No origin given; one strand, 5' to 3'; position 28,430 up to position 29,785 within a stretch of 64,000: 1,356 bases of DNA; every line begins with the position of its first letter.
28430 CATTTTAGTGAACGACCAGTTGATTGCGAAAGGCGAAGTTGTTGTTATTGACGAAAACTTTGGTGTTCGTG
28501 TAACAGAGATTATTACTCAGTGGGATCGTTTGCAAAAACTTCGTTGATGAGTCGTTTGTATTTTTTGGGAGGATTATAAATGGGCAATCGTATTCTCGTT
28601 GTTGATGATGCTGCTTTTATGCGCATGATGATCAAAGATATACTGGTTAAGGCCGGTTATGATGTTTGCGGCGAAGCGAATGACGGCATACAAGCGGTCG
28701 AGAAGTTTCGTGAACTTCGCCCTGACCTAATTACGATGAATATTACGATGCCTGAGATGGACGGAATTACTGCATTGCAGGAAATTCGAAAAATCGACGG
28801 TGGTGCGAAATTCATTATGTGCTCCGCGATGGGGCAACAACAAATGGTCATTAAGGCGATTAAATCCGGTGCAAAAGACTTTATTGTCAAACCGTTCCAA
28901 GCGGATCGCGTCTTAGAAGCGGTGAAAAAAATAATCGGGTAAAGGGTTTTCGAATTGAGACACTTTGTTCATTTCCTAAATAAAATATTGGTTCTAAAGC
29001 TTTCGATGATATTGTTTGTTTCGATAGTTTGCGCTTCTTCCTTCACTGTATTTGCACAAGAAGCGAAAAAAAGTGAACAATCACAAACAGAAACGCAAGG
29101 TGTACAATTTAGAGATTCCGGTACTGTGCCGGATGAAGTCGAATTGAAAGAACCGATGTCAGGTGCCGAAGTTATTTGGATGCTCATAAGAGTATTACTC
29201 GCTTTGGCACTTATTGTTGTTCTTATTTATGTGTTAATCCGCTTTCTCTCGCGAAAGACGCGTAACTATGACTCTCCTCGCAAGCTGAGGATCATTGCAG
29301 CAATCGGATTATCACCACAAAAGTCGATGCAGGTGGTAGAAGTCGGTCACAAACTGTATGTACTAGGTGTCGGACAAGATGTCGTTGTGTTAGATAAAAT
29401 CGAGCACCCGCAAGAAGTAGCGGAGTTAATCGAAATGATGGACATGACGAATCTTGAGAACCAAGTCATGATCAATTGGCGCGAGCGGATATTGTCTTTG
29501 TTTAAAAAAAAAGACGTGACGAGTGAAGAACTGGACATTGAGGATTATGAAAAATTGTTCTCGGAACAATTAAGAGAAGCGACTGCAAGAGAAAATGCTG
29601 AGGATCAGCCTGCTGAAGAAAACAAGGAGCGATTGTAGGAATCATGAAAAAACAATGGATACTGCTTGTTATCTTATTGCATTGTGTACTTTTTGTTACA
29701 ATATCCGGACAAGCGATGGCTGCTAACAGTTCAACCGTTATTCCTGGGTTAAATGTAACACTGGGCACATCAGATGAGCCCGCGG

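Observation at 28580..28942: Flagellar-operon CheY has Asn instead of the phospho-acceptor Asp (codon 54 = AAT)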

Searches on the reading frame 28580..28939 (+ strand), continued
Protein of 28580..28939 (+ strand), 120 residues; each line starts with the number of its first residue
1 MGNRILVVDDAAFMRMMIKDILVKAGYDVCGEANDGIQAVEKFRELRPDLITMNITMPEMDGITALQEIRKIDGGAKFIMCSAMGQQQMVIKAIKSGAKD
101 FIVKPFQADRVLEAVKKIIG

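Call 11: find_encoding_contigs(protein=P0007, flank=10000, max_places=6)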
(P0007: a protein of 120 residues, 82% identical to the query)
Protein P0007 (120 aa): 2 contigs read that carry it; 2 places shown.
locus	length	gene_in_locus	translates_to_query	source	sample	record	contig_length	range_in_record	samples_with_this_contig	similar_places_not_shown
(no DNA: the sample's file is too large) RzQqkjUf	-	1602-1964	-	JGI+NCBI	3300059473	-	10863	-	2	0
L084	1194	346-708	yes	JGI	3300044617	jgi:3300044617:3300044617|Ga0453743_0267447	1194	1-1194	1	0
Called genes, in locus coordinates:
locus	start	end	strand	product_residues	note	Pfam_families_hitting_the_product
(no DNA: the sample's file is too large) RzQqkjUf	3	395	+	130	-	?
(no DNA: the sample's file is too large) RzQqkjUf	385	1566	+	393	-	PF28396:SepQ_C (weak), PF01052:FliMN_C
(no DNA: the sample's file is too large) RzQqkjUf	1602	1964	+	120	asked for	PF00072:Response_reg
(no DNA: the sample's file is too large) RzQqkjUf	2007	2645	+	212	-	PF04347:FliO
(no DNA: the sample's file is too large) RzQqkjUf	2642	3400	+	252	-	PF00813:FliP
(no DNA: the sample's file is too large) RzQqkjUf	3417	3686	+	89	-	PF01313:Bac_export_3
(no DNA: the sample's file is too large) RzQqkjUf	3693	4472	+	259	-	PF01311:Bac_export_1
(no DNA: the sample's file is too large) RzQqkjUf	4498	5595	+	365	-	PF01312:Bac_export_2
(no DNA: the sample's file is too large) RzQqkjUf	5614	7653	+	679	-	PF00771:FHIPEP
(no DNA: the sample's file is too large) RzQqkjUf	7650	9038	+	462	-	PF00004:AAA (weak), PF00448:SRP54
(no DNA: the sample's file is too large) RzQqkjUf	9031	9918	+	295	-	PF06564:CBP_BcsQ (faint), PF10609:ParA, PF13614:AAA_31, PF01656:CbiA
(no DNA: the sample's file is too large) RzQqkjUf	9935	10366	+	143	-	-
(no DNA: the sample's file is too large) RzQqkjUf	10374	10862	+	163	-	?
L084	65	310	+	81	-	PF01052:FliMN_C, PF28396:SepQ_C (weak)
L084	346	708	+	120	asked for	PF00072:Response_reg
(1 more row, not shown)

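Call 12: find_encoding_contigs(protein=P0004, flank=10000, max_places=4)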
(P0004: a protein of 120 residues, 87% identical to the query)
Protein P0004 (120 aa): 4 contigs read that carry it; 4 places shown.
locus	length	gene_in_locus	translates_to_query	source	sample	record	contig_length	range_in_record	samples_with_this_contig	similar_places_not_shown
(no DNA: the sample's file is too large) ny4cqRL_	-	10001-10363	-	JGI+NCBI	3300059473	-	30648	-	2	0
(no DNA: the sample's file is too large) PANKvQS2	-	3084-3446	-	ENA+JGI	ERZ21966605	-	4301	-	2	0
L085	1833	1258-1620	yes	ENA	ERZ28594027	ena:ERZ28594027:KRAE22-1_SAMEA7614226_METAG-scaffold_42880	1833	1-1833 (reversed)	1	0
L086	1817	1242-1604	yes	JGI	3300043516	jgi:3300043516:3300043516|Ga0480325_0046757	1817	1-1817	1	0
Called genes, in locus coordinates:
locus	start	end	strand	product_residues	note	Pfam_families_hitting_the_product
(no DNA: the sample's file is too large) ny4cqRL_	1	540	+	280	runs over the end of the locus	PF02108:FliH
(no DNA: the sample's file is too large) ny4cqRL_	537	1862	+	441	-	PF02874:ATP-synt_ab_N, PF00006:ATP-synt_ab, PF18269:T3SS_ATPase_C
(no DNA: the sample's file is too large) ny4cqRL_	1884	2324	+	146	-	PF02050:FliJ, PF16789:YscO-like (faint)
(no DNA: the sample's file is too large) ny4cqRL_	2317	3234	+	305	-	PF01519:DUF16 (weak), PF03448:MgtE_N (weak)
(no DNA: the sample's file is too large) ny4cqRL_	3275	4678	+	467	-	PF02120:Flg_hook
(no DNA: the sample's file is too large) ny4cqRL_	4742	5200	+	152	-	PF03963:FlgD, PF13861:FLgD_tudor (weak)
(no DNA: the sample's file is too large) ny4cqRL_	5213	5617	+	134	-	PF12611:Flagellar_put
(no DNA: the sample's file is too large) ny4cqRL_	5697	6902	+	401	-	PF00460:Flg_bb_rod, PF22692:LlgE_F_G_D1, PF06429:Flg_bbr_C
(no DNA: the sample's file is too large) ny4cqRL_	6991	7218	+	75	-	PF06289:FlbD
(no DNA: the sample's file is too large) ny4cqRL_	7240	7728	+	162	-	PF03748:FliL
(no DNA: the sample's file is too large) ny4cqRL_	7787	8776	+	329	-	PF02154:FliM, PF01052:FliMN_C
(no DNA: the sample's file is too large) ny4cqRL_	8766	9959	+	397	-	PF04509:CheC, PF28396:SepQ_C (weak), PF01052:FliMN_C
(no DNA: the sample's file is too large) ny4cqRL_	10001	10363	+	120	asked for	PF00072:Response_reg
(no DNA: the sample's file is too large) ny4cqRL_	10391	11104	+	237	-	PF04347:FliO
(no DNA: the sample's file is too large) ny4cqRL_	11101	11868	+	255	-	PF00813:FliP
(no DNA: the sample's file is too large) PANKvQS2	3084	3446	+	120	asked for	PF00072:Response_reg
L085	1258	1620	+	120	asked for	PF00072:Response_reg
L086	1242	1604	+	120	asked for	PF00072:Response_reg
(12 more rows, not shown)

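Call 13: find_encoding_contigs(protein=P0003, flank=10000, max_places=4)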
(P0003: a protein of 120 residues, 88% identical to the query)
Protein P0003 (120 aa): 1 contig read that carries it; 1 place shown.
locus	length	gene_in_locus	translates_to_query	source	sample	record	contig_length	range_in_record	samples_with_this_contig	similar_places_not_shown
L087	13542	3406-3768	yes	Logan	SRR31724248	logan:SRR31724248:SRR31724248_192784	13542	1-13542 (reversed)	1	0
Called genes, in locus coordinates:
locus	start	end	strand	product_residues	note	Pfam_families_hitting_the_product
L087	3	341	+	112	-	?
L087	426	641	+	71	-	PF06289:FlbD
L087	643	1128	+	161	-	PF03748:FliL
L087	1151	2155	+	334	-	PF02154:FliM, PF01052:FliMN_C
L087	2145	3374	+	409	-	PF13690:CheX (faint), PF04509:CheC, PF28396:SepQ_C (weak), PF01052:FliMN_C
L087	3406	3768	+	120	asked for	PF00072:Response_reg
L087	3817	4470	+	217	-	PF04347:FliO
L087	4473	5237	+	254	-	PF00813:FliP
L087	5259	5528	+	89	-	PF01313:Bac_export_3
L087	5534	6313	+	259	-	PF01311:Bac_export_1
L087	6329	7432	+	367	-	PF01312:Bac_export_2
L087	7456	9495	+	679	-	PF00771:FHIPEP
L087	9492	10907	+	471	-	PF00448:SRP54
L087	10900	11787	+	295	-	PF09140:MipZ (faint), PF10609:ParA, PF13614:AAA_31, PF01656:CbiA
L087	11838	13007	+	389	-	PF00072:Response_reg, PF01339:CheB_methylest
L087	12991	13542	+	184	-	?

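Call 14: find_related_loci(query=window:28580-28939:+, collection=metagenome_contigs, flank=10000)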
Query window:28580-28939:+ (120 aa) in metagenome_contigs; peptide patterns used: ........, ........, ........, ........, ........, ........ (x = any residue, [..] = any of these).
600 stretches matched a pattern (row limit reached: there are more); 593 encode a relative of the query (tblastn E <= 1e-3); the best 80 are kept; 80 distinct loci.
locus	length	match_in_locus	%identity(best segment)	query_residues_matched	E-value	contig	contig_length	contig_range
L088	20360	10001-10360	79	1-120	2e-62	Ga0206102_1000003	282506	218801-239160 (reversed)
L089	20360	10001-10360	80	1-120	1e-62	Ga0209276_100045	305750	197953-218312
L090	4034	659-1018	79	1-120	1e-61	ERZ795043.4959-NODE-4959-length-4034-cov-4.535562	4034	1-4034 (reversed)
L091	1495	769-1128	79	1-120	2e-63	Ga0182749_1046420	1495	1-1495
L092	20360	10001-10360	78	1-120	4e-61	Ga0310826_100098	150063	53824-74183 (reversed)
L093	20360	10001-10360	78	1-120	5e-61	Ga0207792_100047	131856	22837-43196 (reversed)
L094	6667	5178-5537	78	1-120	5e-61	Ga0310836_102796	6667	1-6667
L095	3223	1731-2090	77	1-120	1e-60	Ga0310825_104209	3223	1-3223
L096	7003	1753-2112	78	1-120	2e-60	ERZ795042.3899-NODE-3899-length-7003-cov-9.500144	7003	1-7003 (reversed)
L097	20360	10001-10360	77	1-120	2e-60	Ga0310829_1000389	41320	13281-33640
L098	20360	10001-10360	77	1-120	2e-60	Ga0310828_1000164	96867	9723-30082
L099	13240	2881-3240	77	1-120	2e-60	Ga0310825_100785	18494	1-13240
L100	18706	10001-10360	77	1-120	4e-60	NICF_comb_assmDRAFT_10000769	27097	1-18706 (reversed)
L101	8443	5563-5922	77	1-120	5e-60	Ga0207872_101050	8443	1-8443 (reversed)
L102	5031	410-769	78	1-120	6e-60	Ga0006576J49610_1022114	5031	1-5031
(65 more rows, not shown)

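Call 15: search_protein_families(library=pfam, proteins=[L087:2145-3371:+, L087:11838-13004:+, L087:12991-13542:+], max_evalue=0.01)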
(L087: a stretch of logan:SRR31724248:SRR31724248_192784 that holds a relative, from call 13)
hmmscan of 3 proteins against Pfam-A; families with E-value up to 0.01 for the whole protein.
L087:2145-3371:+ (409 aa): 3 families
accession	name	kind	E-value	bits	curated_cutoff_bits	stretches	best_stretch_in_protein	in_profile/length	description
PF01052.25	FliMN_C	-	2.8e-25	88.5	23.8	1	329-399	2-72/73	Type III flagellar switch regulator (C-ring) FliN C-term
PF04509.17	CheC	-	3.1e-23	81.9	22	2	141-176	1-36/38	CheC-like family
PF13690.11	CheX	-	1.9e-05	25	27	0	45-81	43-75/94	Chemotaxis phosphatase CheX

L087:11838-13004:+ (389 aa): 2 families
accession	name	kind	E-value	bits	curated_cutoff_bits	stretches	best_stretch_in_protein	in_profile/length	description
PF01339.22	CheB_methylest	-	2.6e-61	206.8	24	1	197-377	1-174/174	CheB methylesterase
PF00072.30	Response_reg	-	1.6e-25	89.8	30.2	1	7-110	1-101/111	Response regulator receiver domain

L087:12991-13542:+ (184 aa): 2 families
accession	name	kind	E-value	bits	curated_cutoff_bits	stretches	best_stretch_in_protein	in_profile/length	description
PF04509.17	CheC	-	1.4e-20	73.4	22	2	113-147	2-36/38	CheC-like family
PF13690.11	CheX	-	1.7e-08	34.9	27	1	70-155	3-80/94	Chemotaxis phosphatase CheX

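Call 20: find_encoding_contigs(protein=P0121, flank=10000, max_places=4)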
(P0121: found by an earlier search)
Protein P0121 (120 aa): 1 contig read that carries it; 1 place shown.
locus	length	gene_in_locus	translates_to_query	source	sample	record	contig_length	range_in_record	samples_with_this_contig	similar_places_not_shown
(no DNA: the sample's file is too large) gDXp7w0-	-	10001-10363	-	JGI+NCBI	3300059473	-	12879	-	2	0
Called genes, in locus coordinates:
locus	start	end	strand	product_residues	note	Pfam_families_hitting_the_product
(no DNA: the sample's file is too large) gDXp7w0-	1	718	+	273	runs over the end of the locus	PF02108:FliH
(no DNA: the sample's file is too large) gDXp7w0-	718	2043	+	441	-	PF02874:ATP-synt_ab_N, PF00006:ATP-synt_ab, PF18269:T3SS_ATPase_C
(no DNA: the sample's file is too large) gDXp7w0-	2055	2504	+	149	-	PF02050:FliJ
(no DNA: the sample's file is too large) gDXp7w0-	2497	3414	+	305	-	PF03448:MgtE_N (weak)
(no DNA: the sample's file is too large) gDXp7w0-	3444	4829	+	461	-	PF02120:Flg_hook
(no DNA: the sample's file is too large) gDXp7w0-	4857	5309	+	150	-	PF03963:FlgD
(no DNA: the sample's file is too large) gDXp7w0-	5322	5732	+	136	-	PF12611:Flagellar_put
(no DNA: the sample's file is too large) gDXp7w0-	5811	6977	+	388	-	PF00460:Flg_bb_rod, PF00041:fn3 (weak), PF22692:LlgE_F_G_D1, PF06429:Flg_bbr_C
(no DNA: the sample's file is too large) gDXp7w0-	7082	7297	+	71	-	PF06289:FlbD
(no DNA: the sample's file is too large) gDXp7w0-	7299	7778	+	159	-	PF03748:FliL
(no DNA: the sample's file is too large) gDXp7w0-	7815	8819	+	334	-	PF02154:FliM, PF01052:FliMN_C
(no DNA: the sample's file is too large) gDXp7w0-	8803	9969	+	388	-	PF28396:SepQ_C (weak), PF01052:FliMN_C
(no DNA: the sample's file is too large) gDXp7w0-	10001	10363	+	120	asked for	PF00072:Response_reg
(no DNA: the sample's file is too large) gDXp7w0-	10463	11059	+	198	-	PF04347:FliO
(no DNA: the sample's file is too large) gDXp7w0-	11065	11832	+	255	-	PF00813:FliP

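Call 21: find_encoding_contigs(protein=P0008, flank=10000, max_places=4)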
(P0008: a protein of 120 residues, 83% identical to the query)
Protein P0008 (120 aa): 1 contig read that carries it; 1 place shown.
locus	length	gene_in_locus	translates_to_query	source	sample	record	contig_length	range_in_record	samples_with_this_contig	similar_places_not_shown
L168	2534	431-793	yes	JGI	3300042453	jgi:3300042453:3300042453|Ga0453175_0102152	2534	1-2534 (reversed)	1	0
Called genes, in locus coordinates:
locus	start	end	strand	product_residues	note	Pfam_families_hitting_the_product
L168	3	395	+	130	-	?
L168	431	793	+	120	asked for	PF00072:Response_reg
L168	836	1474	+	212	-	PF04347:FliO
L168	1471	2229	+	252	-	PF00813:FliP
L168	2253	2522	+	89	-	PF01313:Bac_export_3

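Call 22: find_encoding_contigs(protein=P0002, flank=10000, max_places=4)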
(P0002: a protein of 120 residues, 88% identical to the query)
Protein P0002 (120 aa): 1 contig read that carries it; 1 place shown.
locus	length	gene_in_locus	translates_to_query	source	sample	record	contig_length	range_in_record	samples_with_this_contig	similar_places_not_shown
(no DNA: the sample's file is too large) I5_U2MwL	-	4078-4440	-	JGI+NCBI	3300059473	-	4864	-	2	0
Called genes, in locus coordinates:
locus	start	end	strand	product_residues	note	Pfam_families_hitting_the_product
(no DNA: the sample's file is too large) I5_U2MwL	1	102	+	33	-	?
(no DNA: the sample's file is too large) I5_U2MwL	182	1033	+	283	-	PF00460:Flg_bb_rod, PF22692:LlgE_F_G_D1, PF06429:Flg_bbr_C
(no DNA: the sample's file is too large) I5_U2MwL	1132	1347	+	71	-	PF06289:FlbD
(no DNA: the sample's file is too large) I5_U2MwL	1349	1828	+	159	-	PF03748:FliL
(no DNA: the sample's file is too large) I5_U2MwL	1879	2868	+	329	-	PF02154:FliM, PF01052:FliMN_C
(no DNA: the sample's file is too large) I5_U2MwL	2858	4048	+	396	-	PF02154:FliM (weak), PF04509:CheC, PF28396:SepQ_C (weak), PF01052:FliMN_C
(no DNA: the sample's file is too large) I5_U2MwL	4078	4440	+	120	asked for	PF00072:Response_reg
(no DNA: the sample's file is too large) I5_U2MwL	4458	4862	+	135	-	?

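Call 26: search_solved_structures(query=window:28580-28939:+, max_evalue=1e-20, show_alignments=2)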
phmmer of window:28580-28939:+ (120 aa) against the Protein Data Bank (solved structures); distinct sequences matched with E-value up to 1e-20: 15.
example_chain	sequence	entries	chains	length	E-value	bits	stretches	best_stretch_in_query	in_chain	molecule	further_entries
1tmy_A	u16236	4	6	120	1.7e-52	179.1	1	1-118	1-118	CHEY PROTEIN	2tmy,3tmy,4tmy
4iga_A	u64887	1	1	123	1.9e-52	178.9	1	1-118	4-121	Chemotaxis protein CheY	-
1u0s_Y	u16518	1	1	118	7.1e-52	177.1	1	2-118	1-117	Chemotaxis protein cheY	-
6c40_B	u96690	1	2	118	7.9e-51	173.7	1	2-118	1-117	Chemotaxis protein CheY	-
4qyw_A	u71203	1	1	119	4.6e-50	171.2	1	2-118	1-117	Chemotaxis protein CheY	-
9rhz_C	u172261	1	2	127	2.1e-46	159.5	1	3-117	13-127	Chemotaxis protein CheY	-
8q52_A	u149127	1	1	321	3.7e-46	158.7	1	3-110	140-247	Leucine-specific-binding protein,Chemotaxis protein CheY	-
6er7_A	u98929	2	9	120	9.3e-45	154.2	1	4-119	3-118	120aa long hypothetical chemotaxis protein (CheY)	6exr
6ekg_Y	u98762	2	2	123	1.7e-28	101.9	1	5-118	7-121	Chemotaxis protein CheY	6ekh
7od9_B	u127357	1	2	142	2.7e-28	101.2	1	5-118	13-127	Response regulator receiver protein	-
3cwo_X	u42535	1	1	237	4.1e-28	100.6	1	30-106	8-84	beta/alpha-barrel protein based on 1THF and 1TMY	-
2lle_A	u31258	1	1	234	4.7e-27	97.2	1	30-105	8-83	Chemotaxis protein CheY, Imidazole glycerol phosphate synthase subunit HisF chimera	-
9xzo_A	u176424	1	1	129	3.3e-25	91.3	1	4-120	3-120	De novo protein M1X0B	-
3hzh_A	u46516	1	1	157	2.9e-23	85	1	4-118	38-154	Chemotaxis response regulator (CheY-3)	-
3t8y_A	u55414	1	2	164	8e-23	83.6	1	4-107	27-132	Chemotaxis response regulator protein-glutamate methylesterase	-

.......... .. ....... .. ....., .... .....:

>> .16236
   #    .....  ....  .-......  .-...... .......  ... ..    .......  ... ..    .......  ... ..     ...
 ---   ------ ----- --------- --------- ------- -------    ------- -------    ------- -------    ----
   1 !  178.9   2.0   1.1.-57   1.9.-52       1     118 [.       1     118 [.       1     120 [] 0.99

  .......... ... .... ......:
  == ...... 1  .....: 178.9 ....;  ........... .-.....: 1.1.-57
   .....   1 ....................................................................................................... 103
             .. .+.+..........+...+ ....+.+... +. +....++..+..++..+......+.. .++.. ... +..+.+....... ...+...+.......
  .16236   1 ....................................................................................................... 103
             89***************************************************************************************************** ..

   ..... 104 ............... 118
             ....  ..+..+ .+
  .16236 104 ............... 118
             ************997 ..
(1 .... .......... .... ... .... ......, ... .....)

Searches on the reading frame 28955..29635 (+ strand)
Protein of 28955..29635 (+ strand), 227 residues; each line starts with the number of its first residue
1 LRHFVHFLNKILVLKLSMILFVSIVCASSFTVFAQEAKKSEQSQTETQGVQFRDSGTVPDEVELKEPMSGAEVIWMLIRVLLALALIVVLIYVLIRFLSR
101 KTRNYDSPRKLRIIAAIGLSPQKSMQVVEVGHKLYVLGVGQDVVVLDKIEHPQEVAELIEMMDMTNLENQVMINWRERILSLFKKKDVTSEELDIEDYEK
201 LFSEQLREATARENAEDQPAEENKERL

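Call 15: search_protein_families(library=pfam, proteins=[window:28955-29635:+], max_evalue=0.01)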
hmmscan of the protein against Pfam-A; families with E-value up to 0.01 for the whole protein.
window:28955-29635:+ (227 aa): 2 families
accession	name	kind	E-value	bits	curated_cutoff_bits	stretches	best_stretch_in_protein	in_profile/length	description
PF04347.18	FliO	-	3.1e-10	40.5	22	1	92-159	1-71/91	Flagellar biosynthesis protein, FliO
PF17260.7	DUF5326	-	0.0078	16.9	27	1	73-104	36-67/70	Family of unknown function (DUF5326)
